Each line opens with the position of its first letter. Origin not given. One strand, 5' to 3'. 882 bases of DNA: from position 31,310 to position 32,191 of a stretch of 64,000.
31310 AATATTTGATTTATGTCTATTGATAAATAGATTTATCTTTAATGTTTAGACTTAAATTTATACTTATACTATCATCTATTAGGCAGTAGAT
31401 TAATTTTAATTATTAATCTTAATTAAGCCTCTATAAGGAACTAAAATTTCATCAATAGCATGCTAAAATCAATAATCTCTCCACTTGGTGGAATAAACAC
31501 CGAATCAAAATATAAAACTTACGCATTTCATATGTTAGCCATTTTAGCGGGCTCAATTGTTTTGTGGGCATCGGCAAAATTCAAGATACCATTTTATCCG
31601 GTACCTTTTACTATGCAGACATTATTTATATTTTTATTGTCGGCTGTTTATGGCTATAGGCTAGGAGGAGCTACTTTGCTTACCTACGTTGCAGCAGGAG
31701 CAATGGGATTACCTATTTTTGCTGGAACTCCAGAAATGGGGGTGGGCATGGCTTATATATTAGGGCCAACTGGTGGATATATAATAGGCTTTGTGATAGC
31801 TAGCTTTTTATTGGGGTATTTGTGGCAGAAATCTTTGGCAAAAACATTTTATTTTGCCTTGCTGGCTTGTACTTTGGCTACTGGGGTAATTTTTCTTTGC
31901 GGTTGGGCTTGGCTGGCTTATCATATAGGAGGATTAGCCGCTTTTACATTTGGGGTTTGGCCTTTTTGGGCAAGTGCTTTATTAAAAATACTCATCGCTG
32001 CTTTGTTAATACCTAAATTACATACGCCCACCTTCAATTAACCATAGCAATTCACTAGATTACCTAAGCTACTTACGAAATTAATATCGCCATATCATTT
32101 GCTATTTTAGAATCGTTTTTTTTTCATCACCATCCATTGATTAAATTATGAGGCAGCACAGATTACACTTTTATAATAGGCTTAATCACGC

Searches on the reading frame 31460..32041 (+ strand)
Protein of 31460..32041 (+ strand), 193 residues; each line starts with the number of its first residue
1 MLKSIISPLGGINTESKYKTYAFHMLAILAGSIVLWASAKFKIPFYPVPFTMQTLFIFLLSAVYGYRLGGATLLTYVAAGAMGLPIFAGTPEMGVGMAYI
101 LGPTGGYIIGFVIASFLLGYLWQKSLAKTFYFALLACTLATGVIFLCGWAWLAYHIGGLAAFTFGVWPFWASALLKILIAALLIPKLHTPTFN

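Call 52: search_protein_families(library=pfam, proteins=[window:31460-32041:+], max_evalue=0.001)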
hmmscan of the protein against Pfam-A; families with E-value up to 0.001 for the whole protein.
window:31460-32041:+ (193 aa): 1 family
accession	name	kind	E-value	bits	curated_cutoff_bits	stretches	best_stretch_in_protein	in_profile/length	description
PF02632.19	BioY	-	3.2e-32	111.8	25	1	45-188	1-139/140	BioY family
